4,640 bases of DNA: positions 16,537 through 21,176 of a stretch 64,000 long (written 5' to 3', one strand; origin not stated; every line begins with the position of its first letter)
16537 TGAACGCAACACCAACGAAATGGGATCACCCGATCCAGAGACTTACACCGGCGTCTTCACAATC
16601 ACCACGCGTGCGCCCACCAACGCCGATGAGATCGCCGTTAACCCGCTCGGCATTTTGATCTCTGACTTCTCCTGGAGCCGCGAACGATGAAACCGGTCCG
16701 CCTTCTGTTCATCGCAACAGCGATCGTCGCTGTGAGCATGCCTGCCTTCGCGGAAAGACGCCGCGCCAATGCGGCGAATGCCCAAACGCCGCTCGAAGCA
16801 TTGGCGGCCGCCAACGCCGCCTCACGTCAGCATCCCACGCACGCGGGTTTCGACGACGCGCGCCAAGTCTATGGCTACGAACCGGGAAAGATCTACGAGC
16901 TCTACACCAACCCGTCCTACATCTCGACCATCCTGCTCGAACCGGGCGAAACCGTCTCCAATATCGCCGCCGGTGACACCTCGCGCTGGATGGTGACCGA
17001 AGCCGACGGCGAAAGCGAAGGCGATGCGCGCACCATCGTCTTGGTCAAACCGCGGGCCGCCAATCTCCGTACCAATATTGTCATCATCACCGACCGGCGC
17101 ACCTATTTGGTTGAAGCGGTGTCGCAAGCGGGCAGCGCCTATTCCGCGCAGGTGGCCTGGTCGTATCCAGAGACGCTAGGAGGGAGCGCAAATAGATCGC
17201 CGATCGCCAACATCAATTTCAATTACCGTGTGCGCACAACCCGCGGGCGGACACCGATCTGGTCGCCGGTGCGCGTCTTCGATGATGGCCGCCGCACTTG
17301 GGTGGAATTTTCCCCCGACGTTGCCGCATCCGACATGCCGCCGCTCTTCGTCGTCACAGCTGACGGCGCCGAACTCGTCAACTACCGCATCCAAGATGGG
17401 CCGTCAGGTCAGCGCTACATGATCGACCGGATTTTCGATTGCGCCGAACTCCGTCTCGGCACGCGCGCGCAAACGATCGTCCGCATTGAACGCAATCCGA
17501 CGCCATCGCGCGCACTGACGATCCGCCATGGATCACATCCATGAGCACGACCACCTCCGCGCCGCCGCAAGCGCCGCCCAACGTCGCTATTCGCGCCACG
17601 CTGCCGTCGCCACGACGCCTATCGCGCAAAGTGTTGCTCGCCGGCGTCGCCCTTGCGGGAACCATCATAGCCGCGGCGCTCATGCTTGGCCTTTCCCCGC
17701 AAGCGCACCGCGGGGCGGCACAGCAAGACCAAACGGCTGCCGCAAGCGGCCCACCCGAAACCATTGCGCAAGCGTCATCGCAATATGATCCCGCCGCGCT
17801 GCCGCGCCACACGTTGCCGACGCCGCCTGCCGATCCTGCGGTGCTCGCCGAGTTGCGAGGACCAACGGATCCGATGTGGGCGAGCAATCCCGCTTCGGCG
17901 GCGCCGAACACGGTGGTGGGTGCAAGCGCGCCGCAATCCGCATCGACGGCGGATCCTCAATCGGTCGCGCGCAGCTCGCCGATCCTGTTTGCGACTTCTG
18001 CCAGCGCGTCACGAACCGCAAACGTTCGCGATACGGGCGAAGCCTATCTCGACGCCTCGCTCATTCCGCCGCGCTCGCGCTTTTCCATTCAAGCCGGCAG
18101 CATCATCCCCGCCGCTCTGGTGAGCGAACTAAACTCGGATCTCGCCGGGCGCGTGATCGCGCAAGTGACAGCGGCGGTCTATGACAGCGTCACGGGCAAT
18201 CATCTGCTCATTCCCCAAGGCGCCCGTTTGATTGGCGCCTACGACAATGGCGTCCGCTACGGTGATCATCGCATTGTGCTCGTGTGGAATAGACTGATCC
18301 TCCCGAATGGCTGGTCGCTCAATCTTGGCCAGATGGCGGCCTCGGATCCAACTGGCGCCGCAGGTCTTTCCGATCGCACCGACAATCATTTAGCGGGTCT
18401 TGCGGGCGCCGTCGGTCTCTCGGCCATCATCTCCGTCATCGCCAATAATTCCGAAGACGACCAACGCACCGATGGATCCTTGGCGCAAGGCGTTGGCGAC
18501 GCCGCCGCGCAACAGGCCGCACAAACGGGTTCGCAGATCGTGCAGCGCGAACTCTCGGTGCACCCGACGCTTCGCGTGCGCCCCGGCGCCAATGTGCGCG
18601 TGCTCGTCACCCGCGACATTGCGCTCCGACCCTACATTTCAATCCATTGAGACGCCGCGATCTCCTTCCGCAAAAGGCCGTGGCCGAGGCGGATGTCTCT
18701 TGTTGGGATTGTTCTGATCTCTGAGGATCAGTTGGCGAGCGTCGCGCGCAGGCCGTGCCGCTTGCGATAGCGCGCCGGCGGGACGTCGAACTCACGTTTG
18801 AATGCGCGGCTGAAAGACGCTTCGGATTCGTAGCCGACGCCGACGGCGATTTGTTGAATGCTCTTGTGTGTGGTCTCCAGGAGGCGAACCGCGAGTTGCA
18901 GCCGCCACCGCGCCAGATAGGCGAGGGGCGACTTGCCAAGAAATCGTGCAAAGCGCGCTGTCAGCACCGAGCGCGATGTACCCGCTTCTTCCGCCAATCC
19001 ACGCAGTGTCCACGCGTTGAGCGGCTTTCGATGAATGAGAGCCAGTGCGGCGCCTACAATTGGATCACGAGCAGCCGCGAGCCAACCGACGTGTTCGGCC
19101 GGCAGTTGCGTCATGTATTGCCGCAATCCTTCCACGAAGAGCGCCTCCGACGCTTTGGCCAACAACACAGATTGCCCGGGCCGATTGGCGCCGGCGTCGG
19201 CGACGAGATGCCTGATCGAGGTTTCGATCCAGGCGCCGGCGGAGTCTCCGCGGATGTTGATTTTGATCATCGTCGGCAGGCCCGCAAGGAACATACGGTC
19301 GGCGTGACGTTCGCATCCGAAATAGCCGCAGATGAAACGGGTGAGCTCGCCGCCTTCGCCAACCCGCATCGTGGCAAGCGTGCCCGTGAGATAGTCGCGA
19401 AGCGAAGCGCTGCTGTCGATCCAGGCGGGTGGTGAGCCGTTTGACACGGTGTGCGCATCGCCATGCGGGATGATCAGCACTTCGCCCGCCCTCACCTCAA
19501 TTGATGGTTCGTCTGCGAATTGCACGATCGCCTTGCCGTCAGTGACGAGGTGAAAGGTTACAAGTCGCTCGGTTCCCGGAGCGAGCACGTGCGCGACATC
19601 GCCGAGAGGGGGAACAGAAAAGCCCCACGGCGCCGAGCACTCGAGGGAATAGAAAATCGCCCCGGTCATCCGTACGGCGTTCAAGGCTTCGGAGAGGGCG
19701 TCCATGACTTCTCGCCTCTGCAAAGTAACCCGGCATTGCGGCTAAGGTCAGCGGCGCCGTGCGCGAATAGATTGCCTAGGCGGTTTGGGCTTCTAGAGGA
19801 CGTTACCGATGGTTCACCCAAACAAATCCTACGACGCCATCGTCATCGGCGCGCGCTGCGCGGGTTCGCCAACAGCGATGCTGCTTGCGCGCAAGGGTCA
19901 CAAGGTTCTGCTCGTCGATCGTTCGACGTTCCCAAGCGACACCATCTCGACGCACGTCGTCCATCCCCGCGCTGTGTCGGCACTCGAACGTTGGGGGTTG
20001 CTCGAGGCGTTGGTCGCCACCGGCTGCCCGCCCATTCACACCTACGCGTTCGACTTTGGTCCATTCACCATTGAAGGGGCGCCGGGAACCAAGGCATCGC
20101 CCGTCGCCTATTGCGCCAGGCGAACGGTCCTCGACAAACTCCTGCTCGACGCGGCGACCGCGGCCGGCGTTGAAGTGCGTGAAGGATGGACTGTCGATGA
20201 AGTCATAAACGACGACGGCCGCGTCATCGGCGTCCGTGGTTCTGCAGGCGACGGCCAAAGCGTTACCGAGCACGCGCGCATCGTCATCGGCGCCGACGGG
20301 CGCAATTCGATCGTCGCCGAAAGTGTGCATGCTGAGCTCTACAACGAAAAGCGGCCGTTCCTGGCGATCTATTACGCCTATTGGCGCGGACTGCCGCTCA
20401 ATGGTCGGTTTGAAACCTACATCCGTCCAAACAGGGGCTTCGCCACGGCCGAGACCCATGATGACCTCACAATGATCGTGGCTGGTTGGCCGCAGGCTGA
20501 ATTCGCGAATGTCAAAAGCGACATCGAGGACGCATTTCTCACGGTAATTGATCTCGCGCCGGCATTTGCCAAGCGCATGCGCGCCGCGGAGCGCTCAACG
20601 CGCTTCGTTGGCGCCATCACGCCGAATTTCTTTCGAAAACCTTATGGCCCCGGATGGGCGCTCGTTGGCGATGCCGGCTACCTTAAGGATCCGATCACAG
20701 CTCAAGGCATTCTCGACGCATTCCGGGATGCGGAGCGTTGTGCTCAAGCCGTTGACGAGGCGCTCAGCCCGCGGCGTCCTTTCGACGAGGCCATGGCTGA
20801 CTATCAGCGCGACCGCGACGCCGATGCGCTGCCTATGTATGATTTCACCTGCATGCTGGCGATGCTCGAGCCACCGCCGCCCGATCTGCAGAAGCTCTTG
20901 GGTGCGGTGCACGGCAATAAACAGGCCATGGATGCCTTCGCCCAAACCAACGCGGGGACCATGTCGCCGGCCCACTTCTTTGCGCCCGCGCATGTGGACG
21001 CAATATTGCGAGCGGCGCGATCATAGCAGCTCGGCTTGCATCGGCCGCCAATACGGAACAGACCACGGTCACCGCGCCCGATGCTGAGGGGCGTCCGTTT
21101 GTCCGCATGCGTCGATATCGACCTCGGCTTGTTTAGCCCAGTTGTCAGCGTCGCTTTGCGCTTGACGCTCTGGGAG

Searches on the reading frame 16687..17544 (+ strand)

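Call 9: search_protein_families(library=pfam, proteins=[window:16687-17544:+], max_evalue=0.001)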
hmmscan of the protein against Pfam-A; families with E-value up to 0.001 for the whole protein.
window:16687-17544:+ (285 aa): 1 family
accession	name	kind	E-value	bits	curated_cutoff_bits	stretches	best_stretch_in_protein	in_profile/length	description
PF03524.21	CagX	-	1.6e-53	181.9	34.2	1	59-269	3-197/198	Conjugal transfer protein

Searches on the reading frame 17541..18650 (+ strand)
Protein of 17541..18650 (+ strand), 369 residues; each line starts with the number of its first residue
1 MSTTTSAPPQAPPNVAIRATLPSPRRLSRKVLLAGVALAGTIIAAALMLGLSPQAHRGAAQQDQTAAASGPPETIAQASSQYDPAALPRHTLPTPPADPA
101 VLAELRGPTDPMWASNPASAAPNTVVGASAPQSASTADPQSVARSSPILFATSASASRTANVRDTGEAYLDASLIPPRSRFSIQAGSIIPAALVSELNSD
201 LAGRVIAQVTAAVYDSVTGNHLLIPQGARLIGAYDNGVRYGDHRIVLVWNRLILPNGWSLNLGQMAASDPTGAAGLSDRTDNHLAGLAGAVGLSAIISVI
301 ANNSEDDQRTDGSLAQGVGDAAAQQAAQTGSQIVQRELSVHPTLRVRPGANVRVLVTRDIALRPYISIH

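Call 9: search_protein_families(library=pfam, proteins=[window:17541-18650:+], max_evalue=0.001)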
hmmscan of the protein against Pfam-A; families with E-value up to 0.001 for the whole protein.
window:17541-18650:+ (369 aa): 1 family
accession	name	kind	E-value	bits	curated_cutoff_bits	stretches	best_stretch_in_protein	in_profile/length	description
PF03743.19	TrbI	-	2.7e-54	184.3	35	1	183-361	2-187/188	Bacterial conjugation TrbI-like protein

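Call 45: find_homologous_proteins(query=window:17541-18650:+, max_evalue=1e-80)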
Query window:17541-18650:+ (369 aa): 412 proteins with E <= 1e-80 among 8000 candidates; the best 120 are listed.
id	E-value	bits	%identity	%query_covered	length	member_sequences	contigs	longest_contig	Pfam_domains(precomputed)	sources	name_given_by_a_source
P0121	1.3e-226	770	100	100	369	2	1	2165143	PF03743.20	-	-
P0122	8.8e-150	517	72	99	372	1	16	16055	PF03743.20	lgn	-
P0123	2.1e-142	493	69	99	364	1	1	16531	PF03743.20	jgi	jgi:type IV secretory pathway VirB10-like protein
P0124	2.0e-137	476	68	97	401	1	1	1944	PF03743.20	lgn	-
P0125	3.3e-136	472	67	96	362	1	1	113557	PF03743.20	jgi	jgi:type IV secretion system protein VirB10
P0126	1.5e-134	467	66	98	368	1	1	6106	PF03743.20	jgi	jgi:type IV secretion system protein VirB10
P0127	9.0e-133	461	65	99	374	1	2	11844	PF03743.20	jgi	-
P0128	1.9e-132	460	64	95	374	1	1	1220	PF03743.20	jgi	jgi:type IV secretion system protein VirB10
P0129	7.4e-131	455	69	90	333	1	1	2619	PF03743.20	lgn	-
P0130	8.5e-131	455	66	96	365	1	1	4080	PF03743.20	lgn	-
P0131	9.2e-131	455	65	99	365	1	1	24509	PF03743.20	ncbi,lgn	-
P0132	1.1e-130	454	64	98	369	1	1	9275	PF03743.20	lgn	-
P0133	1.6e-127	444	64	99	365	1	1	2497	PF03743.20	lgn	-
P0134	4.3e-127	442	66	98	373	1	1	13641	PF03743.20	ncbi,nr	ncbi:MAG: TrbI/VirB10 family protein [Proteobacteria bacterium]|nr:TrbI/VirB10 family protein [Pseud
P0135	5.8e-127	442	62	98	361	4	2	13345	PF03743.20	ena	-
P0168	1.9e-117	411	60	99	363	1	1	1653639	PF03743.20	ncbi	-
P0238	4.7e-110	386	57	99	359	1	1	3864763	PF03743.20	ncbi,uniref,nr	ncbi:TrbI/VirB10 family protein [Terricaulis silvestris]|uniref:Type IV secretion system protein vir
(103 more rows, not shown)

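Call 46: list_cluster_members(proteins=[P0121])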
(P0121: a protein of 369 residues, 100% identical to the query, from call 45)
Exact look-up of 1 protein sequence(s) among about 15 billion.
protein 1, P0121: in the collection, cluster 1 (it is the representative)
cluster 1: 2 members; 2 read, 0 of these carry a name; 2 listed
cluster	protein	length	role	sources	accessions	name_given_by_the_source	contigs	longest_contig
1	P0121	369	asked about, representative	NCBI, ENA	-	-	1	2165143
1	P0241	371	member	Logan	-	-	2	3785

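Call 47: find_encoding_contigs(protein=P0241, flank=10000, max_places=10)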
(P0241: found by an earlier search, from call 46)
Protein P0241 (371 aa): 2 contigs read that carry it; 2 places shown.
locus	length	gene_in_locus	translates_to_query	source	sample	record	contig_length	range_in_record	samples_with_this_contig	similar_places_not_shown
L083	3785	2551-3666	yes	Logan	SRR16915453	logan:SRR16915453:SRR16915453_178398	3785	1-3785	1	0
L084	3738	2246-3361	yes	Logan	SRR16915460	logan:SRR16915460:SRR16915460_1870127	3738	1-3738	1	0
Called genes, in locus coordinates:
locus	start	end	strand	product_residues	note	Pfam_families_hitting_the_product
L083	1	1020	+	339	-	?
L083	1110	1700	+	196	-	PF04335:VirB8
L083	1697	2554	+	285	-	PF03524:CagX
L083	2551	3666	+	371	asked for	PF03743:TrbI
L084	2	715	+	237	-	?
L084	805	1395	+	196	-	PF04335:VirB8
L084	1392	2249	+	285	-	PF03524:CagX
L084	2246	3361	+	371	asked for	PF03743:TrbI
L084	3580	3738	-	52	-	?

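Call 50: find_encoding_contigs(protein=P0168, flank=10000, max_places=3)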
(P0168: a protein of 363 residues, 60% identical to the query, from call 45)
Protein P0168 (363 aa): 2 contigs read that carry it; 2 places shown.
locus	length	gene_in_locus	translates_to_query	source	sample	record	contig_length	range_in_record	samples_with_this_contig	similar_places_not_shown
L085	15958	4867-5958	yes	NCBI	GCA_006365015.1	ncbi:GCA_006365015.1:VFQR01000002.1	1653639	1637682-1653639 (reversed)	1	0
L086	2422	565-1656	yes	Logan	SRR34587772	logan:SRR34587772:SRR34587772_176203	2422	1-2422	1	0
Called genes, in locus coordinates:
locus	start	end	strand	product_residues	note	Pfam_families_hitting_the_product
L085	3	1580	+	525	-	?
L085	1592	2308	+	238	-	PF13605:DUF4141 (weak)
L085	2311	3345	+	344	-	PF04610:TrbL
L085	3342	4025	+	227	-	PF04335:VirB8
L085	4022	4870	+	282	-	PF03524:CagX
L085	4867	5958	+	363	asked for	PF03743:TrbI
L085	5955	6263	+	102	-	-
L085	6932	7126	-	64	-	-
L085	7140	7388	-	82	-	-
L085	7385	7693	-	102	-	-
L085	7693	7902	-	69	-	-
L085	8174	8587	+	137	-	-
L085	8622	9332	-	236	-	-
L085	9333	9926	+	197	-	PF02586:SRAP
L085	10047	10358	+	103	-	-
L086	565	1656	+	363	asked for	PF03743:TrbI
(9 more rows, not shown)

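Call 51: find_encoding_contigs(protein=P0238, flank=10000, max_places=3)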
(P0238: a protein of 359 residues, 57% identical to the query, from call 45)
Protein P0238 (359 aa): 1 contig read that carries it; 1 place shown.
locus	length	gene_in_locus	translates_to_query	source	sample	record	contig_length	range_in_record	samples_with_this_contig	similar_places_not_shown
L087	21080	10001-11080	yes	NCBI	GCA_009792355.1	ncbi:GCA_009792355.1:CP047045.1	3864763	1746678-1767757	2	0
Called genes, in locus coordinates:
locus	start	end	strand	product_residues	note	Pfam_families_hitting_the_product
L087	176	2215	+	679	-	PF02534:T4SS-DNA_transf, PF10412:TrwB_AAD_bind, PF12696:TraG-D_C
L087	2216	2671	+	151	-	-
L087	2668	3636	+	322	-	PF00437:T2SSE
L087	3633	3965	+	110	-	PF04956:TrbC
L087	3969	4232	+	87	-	PF05101:VirB3 (weak)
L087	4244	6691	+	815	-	PF27097:VirB4_TrbE_N, PF03135:CagE_TrbE_VirB (weak), PF19044:P-loop_TraG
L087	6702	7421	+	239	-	PF13605:DUF4141 (weak)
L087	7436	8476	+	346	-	PF04610:TrbL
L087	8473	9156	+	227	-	PF04335:VirB8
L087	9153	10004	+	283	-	PF03524:CagX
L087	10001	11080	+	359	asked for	PF03743:TrbI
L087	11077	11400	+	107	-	-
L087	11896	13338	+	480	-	PF13676:TIR_2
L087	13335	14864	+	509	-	-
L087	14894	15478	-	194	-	-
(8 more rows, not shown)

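Call 72: find_encoding_contigs(protein=P0125, flank=10000, max_places=2)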
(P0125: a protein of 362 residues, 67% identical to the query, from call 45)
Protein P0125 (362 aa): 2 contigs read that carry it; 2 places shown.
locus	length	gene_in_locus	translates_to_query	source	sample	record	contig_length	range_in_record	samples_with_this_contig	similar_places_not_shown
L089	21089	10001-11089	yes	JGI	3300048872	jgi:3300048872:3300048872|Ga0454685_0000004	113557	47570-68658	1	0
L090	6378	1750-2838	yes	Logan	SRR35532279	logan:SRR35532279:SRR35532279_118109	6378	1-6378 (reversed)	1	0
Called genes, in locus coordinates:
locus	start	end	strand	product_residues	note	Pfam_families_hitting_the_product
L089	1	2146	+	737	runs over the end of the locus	PF02534:T4SS-DNA_transf, PF10412:TrwB_AAD_bind, PF12696:TraG-D_C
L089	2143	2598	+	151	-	-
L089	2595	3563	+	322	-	PF00437:T2SSE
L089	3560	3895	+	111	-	PF04956:TrbC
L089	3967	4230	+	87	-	PF05101:VirB3 (weak)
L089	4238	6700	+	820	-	PF27097:VirB4_TrbE_N, PF03135:CagE_TrbE_VirB (faint), PF19044:P-loop_TraG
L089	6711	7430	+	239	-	-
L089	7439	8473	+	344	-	PF04610:TrbL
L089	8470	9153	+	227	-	PF04335:VirB8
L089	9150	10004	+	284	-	PF03524:CagX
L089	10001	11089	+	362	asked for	PF03743:TrbI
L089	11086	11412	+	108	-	-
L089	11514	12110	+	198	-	PF13676:TIR_2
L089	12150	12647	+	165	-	PF08937:ThsB_TIR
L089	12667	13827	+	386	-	PF13676:TIR_2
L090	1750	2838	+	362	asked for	PF03743:TrbI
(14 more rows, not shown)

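Call 73: find_encoding_contigs(protein=P0122, flank=10000, max_places=4)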
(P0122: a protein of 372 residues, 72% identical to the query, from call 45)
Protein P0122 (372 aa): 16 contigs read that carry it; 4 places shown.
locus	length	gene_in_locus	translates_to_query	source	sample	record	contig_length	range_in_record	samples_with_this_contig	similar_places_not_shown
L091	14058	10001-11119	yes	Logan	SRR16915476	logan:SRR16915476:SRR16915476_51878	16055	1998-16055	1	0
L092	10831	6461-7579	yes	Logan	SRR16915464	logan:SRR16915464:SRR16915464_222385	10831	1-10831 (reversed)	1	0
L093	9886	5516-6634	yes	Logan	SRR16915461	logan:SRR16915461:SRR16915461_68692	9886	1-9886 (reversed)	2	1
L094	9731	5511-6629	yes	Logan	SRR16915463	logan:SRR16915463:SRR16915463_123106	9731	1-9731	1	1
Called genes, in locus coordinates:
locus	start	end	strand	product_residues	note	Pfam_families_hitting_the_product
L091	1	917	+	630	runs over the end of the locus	PF02534:T4SS-DNA_transf, PF10412:TrwB_AAD_bind, PF12696:TraG-D_C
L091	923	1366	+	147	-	-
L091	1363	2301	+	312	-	PF00437:T2SSE, PF27713:UCP018868 (weak), PF00270:DEAD (faint), PF01580:FtsK_SpoIIIE (faint)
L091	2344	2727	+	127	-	PF05973:Gp49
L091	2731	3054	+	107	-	PF13744:HTH_37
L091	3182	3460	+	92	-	-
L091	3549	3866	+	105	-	PF04956:TrbC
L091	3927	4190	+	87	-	PF05101:VirB3 (weak)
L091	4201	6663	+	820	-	PF27097:VirB4_TrbE_N, PF03135:CagE_TrbE_VirB (weak), PF05872:HerA_C (faint), PF13401:AAA_22 (faint), PF19044:P-loop_TraG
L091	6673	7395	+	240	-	-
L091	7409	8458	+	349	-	PF04610:TrbL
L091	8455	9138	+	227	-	PF04335:VirB8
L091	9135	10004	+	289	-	PF03524:CagX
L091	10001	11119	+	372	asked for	PF03743:TrbI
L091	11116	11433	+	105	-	-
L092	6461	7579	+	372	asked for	PF03743:TrbI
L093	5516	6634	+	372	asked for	PF03743:TrbI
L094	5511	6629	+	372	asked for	PF03743:TrbI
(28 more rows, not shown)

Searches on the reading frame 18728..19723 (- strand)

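Call 9: search_protein_families(library=pfam, proteins=[window:18728-19723:-], max_evalue=0.001)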
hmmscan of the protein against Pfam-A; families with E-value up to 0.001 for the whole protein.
window:18728-19723:- (331 aa): 5 families
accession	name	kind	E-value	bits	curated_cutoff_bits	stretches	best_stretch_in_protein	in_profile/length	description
PF12852.13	Cupin_6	-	1.6e-37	129.5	26.7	1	8-204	1-182/183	Cupin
PF12833.13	HTH_18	-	7.3e-23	81.1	33.6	1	243-322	1-80/80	Helix-turn-helix domain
PF00165.29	HTH_AraC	-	2.1e-12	47.3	26.6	2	283-321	2-42/42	Bacterial regulatory helix-turn-helix proteins, AraC family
PF00440.29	TetR_N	-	1.7e-05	24.9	24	1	222-258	1-37/47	Bacterial regulatory proteins, tetR family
PF07883.17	Cupin_2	-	0.00014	21.9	27.2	1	57-97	21-60/70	Cupin domain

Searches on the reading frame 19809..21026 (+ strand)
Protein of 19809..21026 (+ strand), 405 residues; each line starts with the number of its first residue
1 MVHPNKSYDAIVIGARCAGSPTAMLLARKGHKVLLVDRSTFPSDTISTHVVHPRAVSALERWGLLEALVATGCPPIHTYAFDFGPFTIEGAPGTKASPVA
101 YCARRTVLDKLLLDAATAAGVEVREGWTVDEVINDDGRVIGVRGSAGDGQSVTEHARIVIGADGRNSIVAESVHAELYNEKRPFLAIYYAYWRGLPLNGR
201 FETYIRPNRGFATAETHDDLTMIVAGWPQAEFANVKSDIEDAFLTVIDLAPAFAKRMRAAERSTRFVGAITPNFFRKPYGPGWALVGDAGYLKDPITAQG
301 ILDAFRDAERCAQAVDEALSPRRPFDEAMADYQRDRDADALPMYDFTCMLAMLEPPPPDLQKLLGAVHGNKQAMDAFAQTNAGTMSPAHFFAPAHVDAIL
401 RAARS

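Call 9: search_protein_families(library=pfam, proteins=[window:19809-21026:+], max_evalue=0.001)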
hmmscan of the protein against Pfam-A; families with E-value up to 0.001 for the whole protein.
window:19809-21026:+ (405 aa): 6 families
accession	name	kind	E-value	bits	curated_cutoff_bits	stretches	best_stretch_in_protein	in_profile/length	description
PF01494.25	FAD_binding_3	-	6.2e-22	78.7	22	1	8-180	2-174/349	FAD binding domain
PF01266.30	DAO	-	1.2e-08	35.4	27.9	0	111-224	154-273/353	FAD dependent oxidoreductase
PF04820.20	Trp_halogenase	-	1.8e-05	24.2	21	1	92-187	144-235/458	Tryptophan halogenase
PF07992.20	Pyr_redox_2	-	4.7e-05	23.4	26.1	0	8-47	1-41/291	Pyridine nucleotide-disulphide oxidoreductase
PF00890.30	FAD_binding_2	-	7.7e-05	22.5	20.4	0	53-166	88-205/414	FAD binding domain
PF12831.13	FAD_oxidored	-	0.00012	21.9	27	1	9-166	1-147/416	FAD dependent oxidoreductase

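Call 35: find_encoding_contigs(protein=window:19809-21026:+, flank=10000, max_places=10)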
Protein window:19809-21026:+ (405 aa): 1 contig read that carries it; 1 place shown.
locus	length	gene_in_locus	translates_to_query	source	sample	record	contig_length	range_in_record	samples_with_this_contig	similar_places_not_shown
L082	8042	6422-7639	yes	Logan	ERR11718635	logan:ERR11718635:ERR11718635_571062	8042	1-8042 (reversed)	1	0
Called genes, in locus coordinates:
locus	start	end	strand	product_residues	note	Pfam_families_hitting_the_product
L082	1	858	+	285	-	?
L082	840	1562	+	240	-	-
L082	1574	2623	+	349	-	PF04610:TrbL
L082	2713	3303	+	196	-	PF04335:VirB8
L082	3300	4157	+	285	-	PF03524:CagX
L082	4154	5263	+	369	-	PF03743:TrbI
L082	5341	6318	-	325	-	PF12852:Cupin_6, PF00440:TetR_N (faint), PF00165:HTH_AraC (faint), PF12833:HTH_18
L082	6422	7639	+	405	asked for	PF01266:DAO (faint), PF01494:FAD_binding_3, PF04820:Trp_halogenase (faint)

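Call 81: find_related_loci(query=window:19809-21026:+, collection=metagenome_contigs, flank=8000)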
Query window:19809-21026:+ (405 aa) in metagenome_contigs; peptide patterns used: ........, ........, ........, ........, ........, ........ (x = any residue, [..] = any of these).
238 stretches matched a pattern; 169 encode a relative of the query (tblastn E <= 1e-3); the best 80 are kept; 80 distinct loci.
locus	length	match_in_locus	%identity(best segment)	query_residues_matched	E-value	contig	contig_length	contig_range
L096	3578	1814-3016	75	1-400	0e+0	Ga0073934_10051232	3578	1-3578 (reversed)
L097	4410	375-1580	74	4-405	0e+0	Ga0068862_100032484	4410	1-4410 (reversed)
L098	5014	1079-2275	67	5-403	0e+0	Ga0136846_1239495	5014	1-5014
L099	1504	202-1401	68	5-404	0e+0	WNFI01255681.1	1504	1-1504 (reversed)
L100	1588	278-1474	67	6-404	0e+0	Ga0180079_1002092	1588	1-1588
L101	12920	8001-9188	66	5-400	0e+0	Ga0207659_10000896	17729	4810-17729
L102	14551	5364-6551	66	5-400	0e+0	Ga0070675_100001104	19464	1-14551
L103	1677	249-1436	67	5-400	0e+0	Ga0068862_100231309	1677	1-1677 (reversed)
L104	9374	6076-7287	66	2-405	0e+0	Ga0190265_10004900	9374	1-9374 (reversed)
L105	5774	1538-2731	68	6-403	0e+0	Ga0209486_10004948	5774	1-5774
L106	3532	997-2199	66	5-405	0e+0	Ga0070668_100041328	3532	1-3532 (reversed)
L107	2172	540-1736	65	5-403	0e+0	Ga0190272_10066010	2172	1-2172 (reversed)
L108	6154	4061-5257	65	2-400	0e+0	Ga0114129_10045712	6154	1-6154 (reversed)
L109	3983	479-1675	66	5-403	0e+0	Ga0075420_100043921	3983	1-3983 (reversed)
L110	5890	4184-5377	65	6-403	0e+0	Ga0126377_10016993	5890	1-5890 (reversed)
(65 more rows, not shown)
